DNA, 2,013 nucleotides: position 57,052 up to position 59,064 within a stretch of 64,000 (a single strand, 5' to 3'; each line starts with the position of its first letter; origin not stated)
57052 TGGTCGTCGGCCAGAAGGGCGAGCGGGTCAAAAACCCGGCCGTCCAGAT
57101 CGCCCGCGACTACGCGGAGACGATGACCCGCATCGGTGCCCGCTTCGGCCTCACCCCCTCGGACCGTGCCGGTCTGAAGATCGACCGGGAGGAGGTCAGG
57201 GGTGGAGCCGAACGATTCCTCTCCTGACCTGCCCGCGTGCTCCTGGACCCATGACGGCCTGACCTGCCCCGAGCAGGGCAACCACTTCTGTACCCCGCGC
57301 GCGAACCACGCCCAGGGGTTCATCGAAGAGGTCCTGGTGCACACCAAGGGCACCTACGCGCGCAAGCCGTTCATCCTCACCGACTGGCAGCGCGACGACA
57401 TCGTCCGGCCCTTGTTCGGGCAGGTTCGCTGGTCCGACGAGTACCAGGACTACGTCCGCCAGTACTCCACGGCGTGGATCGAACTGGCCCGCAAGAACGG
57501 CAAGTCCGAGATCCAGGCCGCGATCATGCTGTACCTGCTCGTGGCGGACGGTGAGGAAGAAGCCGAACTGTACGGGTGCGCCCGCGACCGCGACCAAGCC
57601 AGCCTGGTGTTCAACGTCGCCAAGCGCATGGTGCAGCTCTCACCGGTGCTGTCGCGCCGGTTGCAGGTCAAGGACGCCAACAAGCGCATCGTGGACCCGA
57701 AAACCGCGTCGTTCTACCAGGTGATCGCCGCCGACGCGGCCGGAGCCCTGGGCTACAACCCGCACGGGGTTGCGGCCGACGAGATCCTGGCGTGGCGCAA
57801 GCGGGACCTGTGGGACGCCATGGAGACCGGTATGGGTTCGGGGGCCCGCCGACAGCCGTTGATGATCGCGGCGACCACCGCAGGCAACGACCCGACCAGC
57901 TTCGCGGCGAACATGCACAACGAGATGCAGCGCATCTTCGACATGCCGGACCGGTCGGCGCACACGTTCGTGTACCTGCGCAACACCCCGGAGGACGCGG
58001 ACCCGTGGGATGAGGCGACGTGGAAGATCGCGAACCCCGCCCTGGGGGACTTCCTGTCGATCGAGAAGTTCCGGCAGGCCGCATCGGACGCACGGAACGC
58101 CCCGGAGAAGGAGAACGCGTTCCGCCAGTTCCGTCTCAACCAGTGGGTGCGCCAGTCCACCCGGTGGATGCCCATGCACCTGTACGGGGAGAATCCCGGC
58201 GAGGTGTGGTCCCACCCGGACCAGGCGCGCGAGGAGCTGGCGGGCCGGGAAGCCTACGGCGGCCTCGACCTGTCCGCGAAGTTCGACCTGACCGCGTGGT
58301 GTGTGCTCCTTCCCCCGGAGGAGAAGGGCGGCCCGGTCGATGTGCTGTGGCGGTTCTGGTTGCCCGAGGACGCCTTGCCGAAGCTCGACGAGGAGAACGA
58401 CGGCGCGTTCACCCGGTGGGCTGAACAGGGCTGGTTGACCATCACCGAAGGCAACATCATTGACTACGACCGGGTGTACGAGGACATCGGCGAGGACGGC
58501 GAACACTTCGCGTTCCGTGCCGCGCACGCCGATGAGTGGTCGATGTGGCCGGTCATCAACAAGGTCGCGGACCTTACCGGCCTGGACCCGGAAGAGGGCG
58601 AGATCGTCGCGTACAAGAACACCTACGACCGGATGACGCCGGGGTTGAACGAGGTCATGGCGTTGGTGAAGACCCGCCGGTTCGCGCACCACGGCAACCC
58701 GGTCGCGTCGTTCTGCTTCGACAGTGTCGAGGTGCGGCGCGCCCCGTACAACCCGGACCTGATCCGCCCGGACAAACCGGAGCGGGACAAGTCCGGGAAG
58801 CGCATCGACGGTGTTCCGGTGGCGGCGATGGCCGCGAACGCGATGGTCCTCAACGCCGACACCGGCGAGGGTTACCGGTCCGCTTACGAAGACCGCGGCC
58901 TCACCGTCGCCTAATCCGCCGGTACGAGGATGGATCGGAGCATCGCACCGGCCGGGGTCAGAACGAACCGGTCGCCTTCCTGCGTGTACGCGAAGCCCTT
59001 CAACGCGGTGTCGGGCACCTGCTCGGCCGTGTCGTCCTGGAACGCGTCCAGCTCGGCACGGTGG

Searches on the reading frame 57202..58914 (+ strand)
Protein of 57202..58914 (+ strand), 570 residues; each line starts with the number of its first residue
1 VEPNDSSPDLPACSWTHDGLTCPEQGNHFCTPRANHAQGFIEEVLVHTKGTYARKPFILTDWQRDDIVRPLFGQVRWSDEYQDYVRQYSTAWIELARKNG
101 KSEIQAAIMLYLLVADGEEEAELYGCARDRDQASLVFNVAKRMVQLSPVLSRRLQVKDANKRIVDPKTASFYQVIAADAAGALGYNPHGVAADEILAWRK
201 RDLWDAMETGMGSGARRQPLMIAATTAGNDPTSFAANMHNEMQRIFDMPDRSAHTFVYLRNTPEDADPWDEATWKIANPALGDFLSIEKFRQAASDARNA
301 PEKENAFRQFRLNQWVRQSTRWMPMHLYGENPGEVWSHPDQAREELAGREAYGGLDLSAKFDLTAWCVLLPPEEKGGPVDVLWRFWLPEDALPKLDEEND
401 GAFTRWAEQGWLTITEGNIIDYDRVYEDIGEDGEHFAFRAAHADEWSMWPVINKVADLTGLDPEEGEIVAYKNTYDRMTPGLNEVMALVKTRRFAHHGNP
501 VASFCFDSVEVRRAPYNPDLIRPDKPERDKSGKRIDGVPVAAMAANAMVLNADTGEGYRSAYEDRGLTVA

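Call 22: find_homologous_proteins(query=window:57202-58914:+, max_evalue=1e-20)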
Query window:57202-58914:+ (570 aa): 3907 proteins with E <= 1e-20 among 8000 candidates; the best 120 are listed.
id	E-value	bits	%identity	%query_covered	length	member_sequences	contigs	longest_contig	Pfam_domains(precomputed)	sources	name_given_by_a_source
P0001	0.0e+0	1344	100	100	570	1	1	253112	PF20441.4,PF03354.22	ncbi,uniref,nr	ncbi:terminase large subunit [Nocardiopsis sp. FR26]|uniref:terminase large subunit n=1 Tax=Nocardio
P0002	0.0e+0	1283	96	100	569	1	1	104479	PF20441.4,PF03354.22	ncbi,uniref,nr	ncbi:terminase large subunit [Nocardiopsis sp. CT-R113]|uniref:Terminase large subunit n=1 Tax=Nocar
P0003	0.0e+0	1151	85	99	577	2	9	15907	PF20441.4,PF03354.22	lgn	-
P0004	0.0e+0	1093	86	82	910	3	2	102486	PF20441.4,PF03354.22,PF14528.12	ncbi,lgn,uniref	ncbi:terminase TerL endonuclease subunit [Nocardiopsis rhodophaea]|uniref:terminase TerL endonucleas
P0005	0.0e+0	1074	80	99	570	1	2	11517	PF20441.4,PF03354.22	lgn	-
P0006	0.0e+0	1063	79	99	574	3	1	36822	PF20441.4,PF03354.22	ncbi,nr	ncbi:MAG TPA: terminase large subunit [Nonomuraea sp.]|nr:terminase large subunit [Nonomuraea sp.]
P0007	0.0e+0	1055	79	99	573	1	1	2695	PF20441.4,PF03354.22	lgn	-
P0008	0.0e+0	1034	78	99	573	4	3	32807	PF20441.4,PF03354.22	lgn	-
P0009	1.4e-285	966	74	99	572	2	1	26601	PF20441.4,PF03354.22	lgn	-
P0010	1.4e-278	943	71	99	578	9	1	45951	PF20441.4,PF03354.22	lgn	-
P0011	1.9e-273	926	71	98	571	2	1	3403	PF20441.4,PF03354.22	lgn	-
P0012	2.9e-272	923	75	82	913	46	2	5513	PF20441.4,PF03354.22,PF14528.12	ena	-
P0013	4.0e-270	915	70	99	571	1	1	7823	PF20441.4,PF03354.22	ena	-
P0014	2.2e-266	903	72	82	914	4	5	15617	PF20441.4,PF03354.22,PF14528.12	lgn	-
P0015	1.4e-265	900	67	99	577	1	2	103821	PF20441.4,PF03354.22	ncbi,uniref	ncbi:terminase large subunit [Nocardiopsis terrae]|uniref:terminase large subunit n=1 Tax=Streptomyc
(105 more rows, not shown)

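Call 23: find_encoding_contigs(protein=P0001, flank=10000, max_places=3)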
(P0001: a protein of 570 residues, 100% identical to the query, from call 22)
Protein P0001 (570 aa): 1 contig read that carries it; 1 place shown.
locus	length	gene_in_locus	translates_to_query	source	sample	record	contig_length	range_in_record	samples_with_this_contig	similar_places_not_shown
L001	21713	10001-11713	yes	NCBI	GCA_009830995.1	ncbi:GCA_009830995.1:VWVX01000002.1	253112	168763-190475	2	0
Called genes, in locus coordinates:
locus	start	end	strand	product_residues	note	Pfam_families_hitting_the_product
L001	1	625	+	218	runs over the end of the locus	-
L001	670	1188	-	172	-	-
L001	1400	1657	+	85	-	-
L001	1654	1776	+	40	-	-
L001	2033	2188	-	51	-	-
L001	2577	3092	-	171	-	-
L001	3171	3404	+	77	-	-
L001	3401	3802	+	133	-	-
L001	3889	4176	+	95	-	PF24729:Acb2_Tad1_hairpin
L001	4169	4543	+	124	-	-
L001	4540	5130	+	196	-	-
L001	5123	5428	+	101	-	-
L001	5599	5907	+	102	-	PF25311:WDGH (weak)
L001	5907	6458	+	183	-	-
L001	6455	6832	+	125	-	-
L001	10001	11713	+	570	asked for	PF03354:TerL_ATPase, PF20441:TerL_nuclease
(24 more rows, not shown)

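Call 24: find_encoding_contigs(protein=P0002, flank=10000, max_places=3)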
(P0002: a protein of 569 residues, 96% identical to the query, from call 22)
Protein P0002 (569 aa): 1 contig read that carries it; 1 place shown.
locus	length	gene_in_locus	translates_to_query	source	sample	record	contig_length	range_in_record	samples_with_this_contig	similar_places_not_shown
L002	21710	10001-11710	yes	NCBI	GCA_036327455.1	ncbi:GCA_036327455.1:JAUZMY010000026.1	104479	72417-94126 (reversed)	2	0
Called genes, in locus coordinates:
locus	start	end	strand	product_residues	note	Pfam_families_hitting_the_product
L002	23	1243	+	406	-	PF00712:DNA_pol3_beta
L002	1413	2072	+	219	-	-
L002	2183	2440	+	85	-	-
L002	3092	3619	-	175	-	-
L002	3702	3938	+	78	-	-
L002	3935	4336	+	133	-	-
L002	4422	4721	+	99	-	PF24729:Acb2_Tad1_hairpin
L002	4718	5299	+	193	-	-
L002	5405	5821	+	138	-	-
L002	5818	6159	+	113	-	-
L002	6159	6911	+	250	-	-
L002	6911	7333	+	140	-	-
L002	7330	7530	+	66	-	-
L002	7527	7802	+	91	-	-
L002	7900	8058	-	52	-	-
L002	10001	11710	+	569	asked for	PF03354:TerL_ATPase, PF20441:TerL_nuclease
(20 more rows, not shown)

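Call 25: find_encoding_contigs(protein=P0004, flank=10000, max_places=3)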
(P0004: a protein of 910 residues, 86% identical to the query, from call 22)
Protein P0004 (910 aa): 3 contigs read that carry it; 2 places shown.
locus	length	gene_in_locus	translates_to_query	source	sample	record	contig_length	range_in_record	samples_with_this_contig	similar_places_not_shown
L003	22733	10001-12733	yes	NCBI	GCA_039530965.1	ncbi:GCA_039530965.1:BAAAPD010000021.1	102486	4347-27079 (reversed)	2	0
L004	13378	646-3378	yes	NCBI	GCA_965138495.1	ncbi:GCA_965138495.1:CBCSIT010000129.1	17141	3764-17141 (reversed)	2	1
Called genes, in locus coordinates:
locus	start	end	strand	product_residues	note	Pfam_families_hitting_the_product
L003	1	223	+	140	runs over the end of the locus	PF10686:YAcAr (faint)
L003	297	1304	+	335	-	-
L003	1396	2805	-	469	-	-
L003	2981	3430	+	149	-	PF27765:UCP032817-like (weak)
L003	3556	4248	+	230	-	PF13489:Methyltransf_23, PF08241:Methyltransf_11, PF08242:Methyltransf_12 (weak), PF13649:Methyltransf_25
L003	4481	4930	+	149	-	-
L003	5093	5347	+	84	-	-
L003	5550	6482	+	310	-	PF00145:DNA_methylase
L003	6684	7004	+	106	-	-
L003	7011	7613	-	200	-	PF09851:SHOCT (weak)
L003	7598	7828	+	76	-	-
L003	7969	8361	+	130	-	-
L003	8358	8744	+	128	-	PF13560:HTH_31 (weak), PF01381:HTH_3 (faint)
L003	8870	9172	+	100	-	-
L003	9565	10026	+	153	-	PF05119:Terminase_4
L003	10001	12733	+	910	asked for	PF14528:LAGLIDADG_3, PF03354:TerL_ATPase, PF20441:TerL_nuclease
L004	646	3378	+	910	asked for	PF14528:LAGLIDADG_3, PF03354:TerL_ATPase, PF20441:TerL_nuclease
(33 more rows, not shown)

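Call 27: find_encoding_contigs(protein=P0015, flank=10000, max_places=3)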
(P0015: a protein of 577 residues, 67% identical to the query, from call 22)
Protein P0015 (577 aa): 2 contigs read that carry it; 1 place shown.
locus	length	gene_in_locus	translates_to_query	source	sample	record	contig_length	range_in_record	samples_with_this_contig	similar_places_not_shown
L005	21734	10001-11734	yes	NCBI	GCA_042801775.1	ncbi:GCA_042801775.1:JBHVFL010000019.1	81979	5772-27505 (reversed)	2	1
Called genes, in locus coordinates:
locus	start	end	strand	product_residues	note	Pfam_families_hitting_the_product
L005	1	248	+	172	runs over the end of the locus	-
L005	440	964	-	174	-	-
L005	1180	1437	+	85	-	-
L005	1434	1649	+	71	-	-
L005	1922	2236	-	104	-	-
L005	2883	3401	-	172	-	-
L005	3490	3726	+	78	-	-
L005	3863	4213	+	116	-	PF24729:Acb2_Tad1_hairpin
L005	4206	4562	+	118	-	-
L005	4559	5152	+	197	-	-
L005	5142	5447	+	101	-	PF25311:WDGH (weak)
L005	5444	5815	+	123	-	-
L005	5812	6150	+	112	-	-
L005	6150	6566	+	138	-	-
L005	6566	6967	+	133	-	-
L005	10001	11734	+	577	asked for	PF03354:TerL_ATPase, PF20441:TerL_nuclease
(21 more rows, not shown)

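Call 28: find_encoding_contigs(protein=P0006, flank=10000, max_places=3)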
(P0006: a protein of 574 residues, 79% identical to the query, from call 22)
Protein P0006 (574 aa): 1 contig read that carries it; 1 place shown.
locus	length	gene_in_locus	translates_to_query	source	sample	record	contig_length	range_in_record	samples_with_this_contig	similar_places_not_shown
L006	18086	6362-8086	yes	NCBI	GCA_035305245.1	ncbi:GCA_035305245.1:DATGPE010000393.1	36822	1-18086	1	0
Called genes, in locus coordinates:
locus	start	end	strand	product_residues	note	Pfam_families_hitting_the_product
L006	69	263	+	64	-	-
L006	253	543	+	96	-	-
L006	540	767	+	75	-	-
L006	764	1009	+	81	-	-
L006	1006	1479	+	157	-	-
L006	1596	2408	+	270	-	-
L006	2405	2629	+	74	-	-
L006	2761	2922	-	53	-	-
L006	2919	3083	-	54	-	-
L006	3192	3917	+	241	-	PF01555:N6_N4_Mtase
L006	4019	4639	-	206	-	-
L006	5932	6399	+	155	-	PF05119:Terminase_4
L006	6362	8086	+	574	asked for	PF03354:TerL_ATPase, PF20441:TerL_nuclease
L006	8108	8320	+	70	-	-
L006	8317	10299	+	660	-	PF04860:Phage_portal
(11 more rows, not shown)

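Call 94: find_encoding_contigs(protein=P0003, flank=10000, max_places=2)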
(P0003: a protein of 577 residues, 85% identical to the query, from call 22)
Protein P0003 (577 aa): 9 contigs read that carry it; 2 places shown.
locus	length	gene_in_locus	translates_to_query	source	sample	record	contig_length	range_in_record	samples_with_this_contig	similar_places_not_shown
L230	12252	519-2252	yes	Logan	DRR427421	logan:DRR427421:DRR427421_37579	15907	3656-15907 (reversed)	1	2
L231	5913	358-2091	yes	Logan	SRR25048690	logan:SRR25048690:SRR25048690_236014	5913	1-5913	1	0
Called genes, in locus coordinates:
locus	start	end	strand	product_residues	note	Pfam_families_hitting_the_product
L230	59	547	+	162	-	PF05119:Terminase_4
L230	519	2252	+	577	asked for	PF03354:TerL_ATPase, PF20441:TerL_nuclease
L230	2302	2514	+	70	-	-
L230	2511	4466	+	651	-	PF04860:Phage_portal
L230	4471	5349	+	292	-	PF04586:Peptidase_S78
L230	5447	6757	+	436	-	PF05065:Phage_capsid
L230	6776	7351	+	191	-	-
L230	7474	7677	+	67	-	-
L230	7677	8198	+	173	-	PF24163:HCP (weak)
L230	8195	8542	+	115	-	-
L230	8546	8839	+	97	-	-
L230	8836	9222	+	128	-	-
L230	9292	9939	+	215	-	PF25681:Phage_TTP_17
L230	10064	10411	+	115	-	-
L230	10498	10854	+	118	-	-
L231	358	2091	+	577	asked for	PF03354:TerL_ATPase, PF20441:TerL_nuclease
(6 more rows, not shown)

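Call 95: find_encoding_contigs(protein=P0008, flank=10000, max_places=2)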
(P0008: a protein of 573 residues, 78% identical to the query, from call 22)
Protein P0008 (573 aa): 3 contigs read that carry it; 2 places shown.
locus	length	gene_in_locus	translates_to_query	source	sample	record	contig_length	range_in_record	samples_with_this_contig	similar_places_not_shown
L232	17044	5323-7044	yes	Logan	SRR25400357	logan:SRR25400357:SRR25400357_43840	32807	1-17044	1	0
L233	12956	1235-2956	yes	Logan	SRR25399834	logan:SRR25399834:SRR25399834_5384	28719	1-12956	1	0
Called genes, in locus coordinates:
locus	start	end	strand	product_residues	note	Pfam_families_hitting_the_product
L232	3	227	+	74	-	?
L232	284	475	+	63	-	-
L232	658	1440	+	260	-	-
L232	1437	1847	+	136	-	PF19730:DUF6221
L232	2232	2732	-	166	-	PF27000:PH_gly_zipper (weak)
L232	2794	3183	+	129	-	-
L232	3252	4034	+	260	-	PF01844:HNH (weak)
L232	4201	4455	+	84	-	-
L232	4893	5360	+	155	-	PF05119:Terminase_4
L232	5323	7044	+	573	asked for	PF03354:TerL_ATPase, PF20441:TerL_nuclease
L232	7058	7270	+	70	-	-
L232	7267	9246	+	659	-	PF04860:Phage_portal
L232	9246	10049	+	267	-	PF04586:Peptidase_S78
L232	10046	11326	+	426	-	PF05065:Phage_capsid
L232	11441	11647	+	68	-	-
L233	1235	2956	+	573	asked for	PF03354:TerL_ATPase, PF20441:TerL_nuclease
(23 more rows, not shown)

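Call 96: find_encoding_contigs(protein=P0010, flank=10000, max_places=2)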
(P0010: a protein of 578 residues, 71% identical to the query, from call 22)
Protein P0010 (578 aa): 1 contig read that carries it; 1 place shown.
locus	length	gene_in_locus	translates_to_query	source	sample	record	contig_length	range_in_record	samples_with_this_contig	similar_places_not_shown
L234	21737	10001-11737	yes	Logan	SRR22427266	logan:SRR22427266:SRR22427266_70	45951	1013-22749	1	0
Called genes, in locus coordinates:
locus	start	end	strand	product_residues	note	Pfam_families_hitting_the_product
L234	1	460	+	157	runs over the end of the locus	-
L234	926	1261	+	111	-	-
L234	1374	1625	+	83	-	-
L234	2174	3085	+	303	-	PF01555:N6_N4_Mtase (faint)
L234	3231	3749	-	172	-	-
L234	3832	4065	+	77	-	-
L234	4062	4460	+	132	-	-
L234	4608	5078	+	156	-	PF10544:T5orf172 (faint), PF13455:MUG113 (weak)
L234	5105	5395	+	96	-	PF24729:Acb2_Tad1_hairpin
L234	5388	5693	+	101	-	PF25311:WDGH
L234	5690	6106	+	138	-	-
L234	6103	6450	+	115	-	-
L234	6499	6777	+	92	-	-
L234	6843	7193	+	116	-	-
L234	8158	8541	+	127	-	-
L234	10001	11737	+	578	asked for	PF03354:TerL_ATPase, PF20441:TerL_nuclease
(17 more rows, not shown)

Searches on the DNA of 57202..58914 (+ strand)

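Call 67: search_rna_families(sources=[L002, L003, L005, L012, L013, L014], threshold=gathering)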
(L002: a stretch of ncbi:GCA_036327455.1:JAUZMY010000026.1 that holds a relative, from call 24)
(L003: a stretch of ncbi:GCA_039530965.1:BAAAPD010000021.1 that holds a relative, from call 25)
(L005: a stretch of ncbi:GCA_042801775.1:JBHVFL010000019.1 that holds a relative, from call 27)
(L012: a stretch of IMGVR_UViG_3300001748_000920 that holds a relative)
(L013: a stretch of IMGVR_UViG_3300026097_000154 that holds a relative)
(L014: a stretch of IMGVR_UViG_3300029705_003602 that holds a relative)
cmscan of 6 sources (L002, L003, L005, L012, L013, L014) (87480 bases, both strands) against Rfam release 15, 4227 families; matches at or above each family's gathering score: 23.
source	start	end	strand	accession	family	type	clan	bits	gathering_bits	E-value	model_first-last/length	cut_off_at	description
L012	762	835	-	RF00005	tRNA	Gene; tRNA;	CL00001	72.7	29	7.7e-14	1-71/71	no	tRNA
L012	1252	1325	-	RF00005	tRNA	Gene; tRNA;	CL00001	68.9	29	8.4e-13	1-71/71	no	tRNA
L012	1005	1076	-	RF00005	tRNA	Gene; tRNA;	CL00001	67.7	29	1.8e-12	1-71/71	no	tRNA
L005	2259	2331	+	RF00005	tRNA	Gene; tRNA;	CL00001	67.5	29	2.1e-12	1-71/71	no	tRNA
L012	923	996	-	RF00005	tRNA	Gene; tRNA;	CL00001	67.4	29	2.2e-12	1-71/71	no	tRNA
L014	1006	1077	+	RF00005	tRNA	Gene; tRNA;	CL00001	66.2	29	4.8e-12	1-71/71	no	tRNA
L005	2409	2481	+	RF00005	tRNA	Gene; tRNA;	CL00001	63.8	29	2.2e-11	1-71/71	no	tRNA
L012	843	915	-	RF00005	tRNA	Gene; tRNA;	CL00001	63.7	29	2.4e-11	1-71/71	no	tRNA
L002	2713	2786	+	RF00005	tRNA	Gene; tRNA;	CL00001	61.8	29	7.6e-11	1-71/71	no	tRNA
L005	2334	2405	+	RF00005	tRNA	Gene; tRNA;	CL00001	61.8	29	7.7e-11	1-71/71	no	tRNA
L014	3436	3507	+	RF00005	tRNA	Gene; tRNA;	CL00001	61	29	1.3e-10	1-71/71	no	tRNA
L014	924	997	+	RF00005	tRNA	Gene; tRNA;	CL00001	60.5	29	1.8e-10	1-71/71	no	tRNA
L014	2151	2223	+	RF00005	tRNA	Gene; tRNA;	CL00001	57.4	29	1.2e-09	1-71/71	no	tRNA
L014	3516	3587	+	RF00005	tRNA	Gene; tRNA;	CL00001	55.8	29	3.4e-09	1-71/71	no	tRNA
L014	662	746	+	RF00005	tRNA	Gene; tRNA;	CL00001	54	29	1.1e-08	1-71/71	no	tRNA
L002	2448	2520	+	RF00005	tRNA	Gene; tRNA;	CL00001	52.9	29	2.2e-08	1-71/71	no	tRNA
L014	755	843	+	RF00005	tRNA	Gene; tRNA;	CL00001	51.1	29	6.6e-08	1-71/71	no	tRNA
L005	1808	1880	+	RF00005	tRNA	Gene; tRNA;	CL00001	48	29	4.8e-07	1-71/71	no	tRNA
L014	1740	1811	+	RF00005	tRNA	Gene; tRNA;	CL00001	46.8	29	1e-06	1-71/71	no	tRNA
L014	422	507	+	RF00005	tRNA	Gene; tRNA;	CL00001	43.3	29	9.7e-06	1-71/71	no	tRNA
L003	5356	5426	+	RF00005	tRNA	Gene; tRNA;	CL00001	42.7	29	1.4e-05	1-71/71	no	tRNA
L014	1967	2049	+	RF00005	tRNA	Gene; tRNA;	CL00001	41.9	29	2.4e-05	1-71/71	no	tRNA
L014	588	660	+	RF00005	tRNA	Gene; tRNA;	CL00001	33.3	29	0.0054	1-71/71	no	tRNA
